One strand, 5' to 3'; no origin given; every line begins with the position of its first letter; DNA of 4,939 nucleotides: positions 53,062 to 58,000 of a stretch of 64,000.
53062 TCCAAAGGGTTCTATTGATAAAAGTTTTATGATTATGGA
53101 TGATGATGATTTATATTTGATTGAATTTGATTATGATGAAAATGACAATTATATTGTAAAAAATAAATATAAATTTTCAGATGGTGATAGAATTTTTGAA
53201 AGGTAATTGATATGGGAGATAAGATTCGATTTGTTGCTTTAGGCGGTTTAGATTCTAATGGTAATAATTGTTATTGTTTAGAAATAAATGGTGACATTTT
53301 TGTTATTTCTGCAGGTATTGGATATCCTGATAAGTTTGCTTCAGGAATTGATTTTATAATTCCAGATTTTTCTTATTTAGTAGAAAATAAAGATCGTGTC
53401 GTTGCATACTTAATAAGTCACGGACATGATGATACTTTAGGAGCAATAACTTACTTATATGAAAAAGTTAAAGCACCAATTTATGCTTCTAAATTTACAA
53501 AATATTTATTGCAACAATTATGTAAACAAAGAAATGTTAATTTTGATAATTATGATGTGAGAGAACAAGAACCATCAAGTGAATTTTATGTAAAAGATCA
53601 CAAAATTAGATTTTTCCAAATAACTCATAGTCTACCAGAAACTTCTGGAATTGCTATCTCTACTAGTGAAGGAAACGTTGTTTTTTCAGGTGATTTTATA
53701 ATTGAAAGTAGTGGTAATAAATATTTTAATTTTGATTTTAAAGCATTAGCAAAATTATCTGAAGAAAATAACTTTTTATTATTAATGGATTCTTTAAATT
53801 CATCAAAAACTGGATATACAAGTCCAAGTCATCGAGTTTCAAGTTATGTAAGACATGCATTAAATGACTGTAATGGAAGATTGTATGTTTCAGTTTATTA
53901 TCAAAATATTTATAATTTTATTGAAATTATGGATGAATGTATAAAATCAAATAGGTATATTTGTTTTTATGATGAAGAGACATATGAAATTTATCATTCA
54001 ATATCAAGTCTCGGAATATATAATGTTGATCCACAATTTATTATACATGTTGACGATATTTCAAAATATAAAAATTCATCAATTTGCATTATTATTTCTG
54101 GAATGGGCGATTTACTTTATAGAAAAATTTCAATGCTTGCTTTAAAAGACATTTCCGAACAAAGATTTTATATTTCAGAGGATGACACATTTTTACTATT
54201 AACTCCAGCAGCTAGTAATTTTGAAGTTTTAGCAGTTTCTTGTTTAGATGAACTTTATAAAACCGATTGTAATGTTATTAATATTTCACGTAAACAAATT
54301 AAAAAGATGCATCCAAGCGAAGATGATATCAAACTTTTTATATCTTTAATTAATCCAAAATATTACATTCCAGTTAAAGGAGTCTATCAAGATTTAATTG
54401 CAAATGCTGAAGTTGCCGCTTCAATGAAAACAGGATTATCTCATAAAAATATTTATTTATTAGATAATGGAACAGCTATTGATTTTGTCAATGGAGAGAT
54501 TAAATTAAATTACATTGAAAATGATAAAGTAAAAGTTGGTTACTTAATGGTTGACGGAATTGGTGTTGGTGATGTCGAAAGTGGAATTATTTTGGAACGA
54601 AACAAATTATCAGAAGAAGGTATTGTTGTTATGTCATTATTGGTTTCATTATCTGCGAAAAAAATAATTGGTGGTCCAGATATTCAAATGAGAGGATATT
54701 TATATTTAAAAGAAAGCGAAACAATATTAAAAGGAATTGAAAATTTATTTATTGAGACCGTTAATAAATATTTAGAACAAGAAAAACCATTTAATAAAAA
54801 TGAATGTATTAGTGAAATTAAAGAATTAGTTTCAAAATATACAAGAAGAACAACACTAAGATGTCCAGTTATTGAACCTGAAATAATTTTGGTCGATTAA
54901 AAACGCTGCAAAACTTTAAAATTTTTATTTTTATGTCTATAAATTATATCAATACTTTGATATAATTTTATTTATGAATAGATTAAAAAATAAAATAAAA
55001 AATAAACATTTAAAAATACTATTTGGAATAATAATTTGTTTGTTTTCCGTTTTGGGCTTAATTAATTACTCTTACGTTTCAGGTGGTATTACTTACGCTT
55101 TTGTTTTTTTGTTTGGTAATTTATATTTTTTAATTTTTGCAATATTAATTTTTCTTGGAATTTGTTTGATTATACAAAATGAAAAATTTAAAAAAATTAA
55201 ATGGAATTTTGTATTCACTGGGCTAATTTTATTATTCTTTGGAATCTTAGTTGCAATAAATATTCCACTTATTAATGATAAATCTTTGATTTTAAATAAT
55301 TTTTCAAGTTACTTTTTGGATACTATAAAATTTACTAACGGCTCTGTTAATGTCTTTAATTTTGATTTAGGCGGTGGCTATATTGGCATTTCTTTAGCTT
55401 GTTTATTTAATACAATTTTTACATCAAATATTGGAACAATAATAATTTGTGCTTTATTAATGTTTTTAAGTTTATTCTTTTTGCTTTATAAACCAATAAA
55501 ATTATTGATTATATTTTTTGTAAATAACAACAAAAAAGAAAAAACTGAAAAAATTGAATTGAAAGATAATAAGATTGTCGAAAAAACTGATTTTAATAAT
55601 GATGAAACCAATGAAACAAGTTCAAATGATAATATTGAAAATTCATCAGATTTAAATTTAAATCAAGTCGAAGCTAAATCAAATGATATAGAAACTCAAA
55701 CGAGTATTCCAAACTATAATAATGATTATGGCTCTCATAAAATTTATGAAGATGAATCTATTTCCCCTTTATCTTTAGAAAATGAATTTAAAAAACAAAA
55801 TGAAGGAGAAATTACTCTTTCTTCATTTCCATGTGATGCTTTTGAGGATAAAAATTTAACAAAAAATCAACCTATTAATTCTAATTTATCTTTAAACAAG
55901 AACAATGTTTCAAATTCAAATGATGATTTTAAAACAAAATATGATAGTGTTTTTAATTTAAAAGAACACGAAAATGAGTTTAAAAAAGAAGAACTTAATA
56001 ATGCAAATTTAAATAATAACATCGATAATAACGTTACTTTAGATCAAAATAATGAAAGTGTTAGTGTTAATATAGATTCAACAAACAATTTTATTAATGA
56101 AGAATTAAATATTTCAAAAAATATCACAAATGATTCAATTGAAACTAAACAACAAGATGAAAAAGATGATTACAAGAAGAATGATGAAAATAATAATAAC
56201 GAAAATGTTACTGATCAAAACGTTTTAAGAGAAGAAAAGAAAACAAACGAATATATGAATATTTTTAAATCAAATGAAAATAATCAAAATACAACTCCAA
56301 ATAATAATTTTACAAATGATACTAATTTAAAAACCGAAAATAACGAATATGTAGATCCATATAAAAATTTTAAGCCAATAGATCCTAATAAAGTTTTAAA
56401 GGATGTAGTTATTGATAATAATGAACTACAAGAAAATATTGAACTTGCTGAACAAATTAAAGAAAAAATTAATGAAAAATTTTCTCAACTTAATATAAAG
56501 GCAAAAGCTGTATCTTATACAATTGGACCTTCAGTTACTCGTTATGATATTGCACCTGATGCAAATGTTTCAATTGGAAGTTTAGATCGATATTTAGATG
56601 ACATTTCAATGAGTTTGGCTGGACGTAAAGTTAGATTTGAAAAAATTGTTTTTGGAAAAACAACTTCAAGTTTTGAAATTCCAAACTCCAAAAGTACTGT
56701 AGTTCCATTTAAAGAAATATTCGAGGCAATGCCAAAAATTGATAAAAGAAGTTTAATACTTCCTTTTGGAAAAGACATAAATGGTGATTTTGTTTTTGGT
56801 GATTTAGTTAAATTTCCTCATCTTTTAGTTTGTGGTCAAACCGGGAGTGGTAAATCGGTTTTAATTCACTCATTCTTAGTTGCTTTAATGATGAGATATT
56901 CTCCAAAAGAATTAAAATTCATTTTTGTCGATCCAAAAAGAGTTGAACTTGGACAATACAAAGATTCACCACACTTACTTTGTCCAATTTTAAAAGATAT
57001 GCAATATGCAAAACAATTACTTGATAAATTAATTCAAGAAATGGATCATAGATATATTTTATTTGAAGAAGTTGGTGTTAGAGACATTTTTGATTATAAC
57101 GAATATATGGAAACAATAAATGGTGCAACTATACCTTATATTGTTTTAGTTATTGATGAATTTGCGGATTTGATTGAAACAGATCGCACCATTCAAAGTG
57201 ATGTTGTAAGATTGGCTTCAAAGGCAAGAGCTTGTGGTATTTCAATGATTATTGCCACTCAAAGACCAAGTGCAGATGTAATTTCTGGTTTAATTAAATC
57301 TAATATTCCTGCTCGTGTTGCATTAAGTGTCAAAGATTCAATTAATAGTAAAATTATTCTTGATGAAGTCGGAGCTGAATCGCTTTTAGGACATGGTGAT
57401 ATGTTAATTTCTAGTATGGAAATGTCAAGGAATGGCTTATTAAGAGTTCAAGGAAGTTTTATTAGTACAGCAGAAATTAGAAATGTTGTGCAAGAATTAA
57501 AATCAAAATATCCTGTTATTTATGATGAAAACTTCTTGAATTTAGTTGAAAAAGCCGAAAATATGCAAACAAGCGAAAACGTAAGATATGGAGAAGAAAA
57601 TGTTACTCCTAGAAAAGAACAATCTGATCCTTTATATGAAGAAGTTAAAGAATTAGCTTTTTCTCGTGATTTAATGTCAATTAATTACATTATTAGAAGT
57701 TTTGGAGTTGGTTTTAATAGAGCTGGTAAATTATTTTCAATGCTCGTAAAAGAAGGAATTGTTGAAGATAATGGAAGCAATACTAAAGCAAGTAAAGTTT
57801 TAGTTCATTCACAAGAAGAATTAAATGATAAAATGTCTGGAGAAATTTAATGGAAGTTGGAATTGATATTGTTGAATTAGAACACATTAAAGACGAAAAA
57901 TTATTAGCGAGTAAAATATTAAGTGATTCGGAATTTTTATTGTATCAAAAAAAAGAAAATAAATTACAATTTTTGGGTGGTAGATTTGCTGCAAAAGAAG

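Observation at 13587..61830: Dispersed ~30-bp repeat family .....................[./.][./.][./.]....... at six loci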

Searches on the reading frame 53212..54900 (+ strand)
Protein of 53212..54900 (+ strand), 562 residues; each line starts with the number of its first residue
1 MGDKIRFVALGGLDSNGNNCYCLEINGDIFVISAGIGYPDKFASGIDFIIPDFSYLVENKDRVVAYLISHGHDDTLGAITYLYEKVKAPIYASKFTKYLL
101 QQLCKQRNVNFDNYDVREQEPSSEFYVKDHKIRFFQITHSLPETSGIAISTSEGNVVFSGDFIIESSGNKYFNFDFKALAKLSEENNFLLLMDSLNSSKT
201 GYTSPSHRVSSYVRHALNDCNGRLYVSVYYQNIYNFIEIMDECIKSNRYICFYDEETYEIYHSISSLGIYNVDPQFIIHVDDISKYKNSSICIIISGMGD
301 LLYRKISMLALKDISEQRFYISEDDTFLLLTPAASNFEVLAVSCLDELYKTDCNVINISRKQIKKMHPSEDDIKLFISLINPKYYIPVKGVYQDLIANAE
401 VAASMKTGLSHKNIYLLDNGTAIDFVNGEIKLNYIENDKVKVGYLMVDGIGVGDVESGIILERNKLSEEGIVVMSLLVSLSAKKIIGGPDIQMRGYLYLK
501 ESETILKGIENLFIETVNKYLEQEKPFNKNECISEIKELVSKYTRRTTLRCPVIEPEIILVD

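Call 8: search_protein_families(library=pfam, proteins=[window:53212-54900:+])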
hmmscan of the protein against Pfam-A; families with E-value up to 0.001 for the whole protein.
window:53212-54900:+ (562 aa): 4 families
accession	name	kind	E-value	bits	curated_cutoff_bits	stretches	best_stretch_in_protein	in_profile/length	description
PF17770.6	RNase_J_C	-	2.3e-16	61.1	23.8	1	460-559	2-100/102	Ribonuclease J C-terminal domain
PF12706.13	Lactamase_B_2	-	4.9e-08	33.3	27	1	60-162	28-143/200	Beta-lactamase superfamily domain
PF22505.1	RNase_J_b_CASP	-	2.8e-05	24.3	27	1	222-326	2-104/126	Ribonuclease J, beta-CASP domain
PF00753.33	Lactamase_B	-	0.00061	20.2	22.7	0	18-164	6-152/196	Metallo-beta-lactamase superfamily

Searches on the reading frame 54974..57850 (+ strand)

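Call 8: search_protein_families(library=pfam, proteins=[window:54974-57850:+])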
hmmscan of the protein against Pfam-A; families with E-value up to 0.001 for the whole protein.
window:54974-57850:+ (958 aa): 5 families
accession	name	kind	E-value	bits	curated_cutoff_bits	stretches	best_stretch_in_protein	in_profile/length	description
PF01580.24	FtsK_SpoIIIE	-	1.7e-44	152.4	24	1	590-766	14-220/221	FtsK/SpoIIIE family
PF17854.6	FtsK_alpha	-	3.9e-14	53.1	22.9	1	486-571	16-101/101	FtsK alpha domain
PF09397.16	FtsK_gamma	-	4.7e-11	42.7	30.6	1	883-944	2-62/63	Ftsk gamma domain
PF04284.18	DUF441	-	0.0002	21.8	26.5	0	46-105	11-70/139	Protein of unknown function (DUF441)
PF05729.18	NACHT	-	0.0005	20.4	26.7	1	618-784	4-124/167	NACHT domain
